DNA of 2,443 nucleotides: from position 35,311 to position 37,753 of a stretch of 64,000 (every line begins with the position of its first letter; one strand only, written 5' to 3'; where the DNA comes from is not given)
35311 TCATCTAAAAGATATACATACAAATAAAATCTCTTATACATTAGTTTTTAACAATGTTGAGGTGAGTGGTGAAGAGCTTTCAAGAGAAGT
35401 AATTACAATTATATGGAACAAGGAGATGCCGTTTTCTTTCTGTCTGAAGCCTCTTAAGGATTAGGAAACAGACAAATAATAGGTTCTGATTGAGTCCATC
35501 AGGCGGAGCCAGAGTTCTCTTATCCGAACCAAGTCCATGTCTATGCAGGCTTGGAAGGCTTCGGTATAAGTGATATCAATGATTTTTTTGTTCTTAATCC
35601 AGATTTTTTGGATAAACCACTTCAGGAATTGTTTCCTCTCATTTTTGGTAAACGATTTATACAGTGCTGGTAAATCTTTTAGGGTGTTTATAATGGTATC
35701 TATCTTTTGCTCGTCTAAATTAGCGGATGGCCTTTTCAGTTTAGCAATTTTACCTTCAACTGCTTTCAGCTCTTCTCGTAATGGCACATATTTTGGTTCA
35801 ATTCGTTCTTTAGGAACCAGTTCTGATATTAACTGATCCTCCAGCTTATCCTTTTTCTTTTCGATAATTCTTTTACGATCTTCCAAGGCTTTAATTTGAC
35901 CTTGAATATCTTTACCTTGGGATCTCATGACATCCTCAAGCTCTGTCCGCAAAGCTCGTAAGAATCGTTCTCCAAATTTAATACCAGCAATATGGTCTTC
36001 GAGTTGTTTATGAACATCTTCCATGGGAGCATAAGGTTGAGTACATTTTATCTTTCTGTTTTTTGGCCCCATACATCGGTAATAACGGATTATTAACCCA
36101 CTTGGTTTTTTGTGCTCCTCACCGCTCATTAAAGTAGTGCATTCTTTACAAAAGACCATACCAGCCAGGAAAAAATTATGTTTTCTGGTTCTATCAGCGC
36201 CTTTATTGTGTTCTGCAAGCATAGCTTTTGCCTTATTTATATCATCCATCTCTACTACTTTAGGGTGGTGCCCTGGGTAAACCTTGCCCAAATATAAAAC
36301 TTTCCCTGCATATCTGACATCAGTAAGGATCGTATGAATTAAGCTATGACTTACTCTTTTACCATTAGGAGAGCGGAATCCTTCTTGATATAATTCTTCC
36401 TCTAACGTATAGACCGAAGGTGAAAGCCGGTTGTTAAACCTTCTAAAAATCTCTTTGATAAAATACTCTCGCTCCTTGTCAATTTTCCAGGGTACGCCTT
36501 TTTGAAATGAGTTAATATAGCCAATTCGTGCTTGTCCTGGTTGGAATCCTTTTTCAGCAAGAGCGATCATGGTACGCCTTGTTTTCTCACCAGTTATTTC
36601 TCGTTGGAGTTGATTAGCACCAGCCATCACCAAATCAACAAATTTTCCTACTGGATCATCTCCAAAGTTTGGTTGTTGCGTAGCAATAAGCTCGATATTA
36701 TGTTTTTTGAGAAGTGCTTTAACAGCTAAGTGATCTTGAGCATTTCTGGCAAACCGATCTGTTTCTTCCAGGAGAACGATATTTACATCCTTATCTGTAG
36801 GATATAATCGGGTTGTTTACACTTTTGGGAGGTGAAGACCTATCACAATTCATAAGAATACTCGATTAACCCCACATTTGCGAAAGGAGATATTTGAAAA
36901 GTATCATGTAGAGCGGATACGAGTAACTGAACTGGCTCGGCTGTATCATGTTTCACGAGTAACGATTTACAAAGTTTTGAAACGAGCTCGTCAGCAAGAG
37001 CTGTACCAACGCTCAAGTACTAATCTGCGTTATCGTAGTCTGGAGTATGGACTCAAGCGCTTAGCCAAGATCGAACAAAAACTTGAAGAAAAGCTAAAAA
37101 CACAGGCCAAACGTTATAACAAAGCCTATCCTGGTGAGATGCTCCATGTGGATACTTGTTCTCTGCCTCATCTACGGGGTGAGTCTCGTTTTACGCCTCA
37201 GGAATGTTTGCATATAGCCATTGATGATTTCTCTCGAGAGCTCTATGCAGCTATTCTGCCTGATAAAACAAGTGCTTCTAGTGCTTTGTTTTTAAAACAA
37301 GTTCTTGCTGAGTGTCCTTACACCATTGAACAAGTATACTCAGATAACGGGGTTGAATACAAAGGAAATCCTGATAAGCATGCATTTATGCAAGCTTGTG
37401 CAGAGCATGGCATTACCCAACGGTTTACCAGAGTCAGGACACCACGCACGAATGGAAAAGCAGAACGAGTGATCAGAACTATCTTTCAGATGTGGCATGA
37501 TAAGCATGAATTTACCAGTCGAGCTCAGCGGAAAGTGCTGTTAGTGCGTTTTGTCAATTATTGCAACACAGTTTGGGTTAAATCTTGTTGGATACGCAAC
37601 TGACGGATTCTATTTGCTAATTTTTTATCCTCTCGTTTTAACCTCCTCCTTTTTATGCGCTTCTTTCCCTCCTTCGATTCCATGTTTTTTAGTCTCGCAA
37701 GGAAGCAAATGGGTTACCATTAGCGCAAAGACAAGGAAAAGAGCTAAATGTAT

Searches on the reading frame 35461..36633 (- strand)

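Call 3: search_protein_families(library=pfam, proteins=[window:35461-36633:-], max_evalue=1)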
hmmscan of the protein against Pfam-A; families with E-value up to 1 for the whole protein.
window:35461-36633:- (390 aa): 6 families
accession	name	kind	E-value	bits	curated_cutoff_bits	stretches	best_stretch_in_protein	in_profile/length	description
PF13408.12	Zn_ribbon_recom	-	1.3e-09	38.7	25.3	1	156-215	2-57/58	Recombinase zinc beta ribbon domain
PF07508.19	Recombinase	-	8.5e-07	29.6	21.1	1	56-141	4-101/102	Recombinase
PF07889.17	DUF1664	-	0.0064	17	34.6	1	217-314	25-120/124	Protein of unknown function (DUF1664)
PF10459.15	Peptidase_S46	-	0.12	11.4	22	1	238-333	306-401/698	Peptidase S46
PF14362.11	DUF4407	-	0.16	11.7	31.3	1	226-329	122-229/297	Domain of unknown function (DUF4407)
PF01920.25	Prefoldin_2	-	0.59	10.6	27.6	1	221-270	52-101/106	Prefoldin subunit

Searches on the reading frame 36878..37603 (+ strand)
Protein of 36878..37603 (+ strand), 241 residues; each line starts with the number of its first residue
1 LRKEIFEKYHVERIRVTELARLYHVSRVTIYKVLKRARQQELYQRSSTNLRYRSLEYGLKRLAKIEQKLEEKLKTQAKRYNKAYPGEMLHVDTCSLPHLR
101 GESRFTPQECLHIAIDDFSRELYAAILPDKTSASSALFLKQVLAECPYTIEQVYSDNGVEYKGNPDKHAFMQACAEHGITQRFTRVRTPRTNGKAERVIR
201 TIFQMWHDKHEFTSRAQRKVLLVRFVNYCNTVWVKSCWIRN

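Call 3: search_protein_families(library=pfam, proteins=[window:36878-37603:+], max_evalue=1)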
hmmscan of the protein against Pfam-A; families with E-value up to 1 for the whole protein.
window:36878-37603:+ (241 aa): 13 families
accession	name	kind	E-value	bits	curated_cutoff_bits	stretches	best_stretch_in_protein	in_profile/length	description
PF00665.32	rve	-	2.7e-11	44.1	32.6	1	85-189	4-102/102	Integrase core domain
PF13683.12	rve_3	-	5e-08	33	26.5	1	177-231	1-55/67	Integrase core domain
PF08765.17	Mor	-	0.00029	21.3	24.9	1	3-45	63-103/107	Mor transcription activator family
PF13518.12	HTH_28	-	0.00052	20.5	25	1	2-40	2-42/52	Helix-turn-helix domain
PF13384.12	HTH_23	-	0.0011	19.1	24.6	1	7-38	12-42/50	Homeodomain-like domain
PF00392.27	GntR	-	0.0068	16.5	27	1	12-45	22-56/64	Bacterial regulatory proteins, gntR family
PF02796.21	HTH_7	-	0.0097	16.5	23.8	1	14-34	22-42/45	Helix-turn-helix domain of resolvase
PF08279.18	HTH_11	-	0.021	15.2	25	1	14-37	16-39/55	HTH domain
PF13551.12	HTH_29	-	0.037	14.6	28.1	1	15-43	14-45/64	Winged helix-turn helix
PF11559.13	ADIP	-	0.095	13.2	34.3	1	29-79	39-88/151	Afadin- and alpha -actinin-Binding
PF04297.20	UPF0122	-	0.11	13.1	22.7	1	3-50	23-68/101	Putative helix-turn-helix protein, YlxM / p13 like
PF13545.12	HTH_Crp_2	-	0.11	12.9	27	1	14-46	23-56/70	Crp-like helix-turn-helix domain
PF01710.22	HTH_Tnp_IS630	-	0.11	12.9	21.3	1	15-80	20-80/119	Transposase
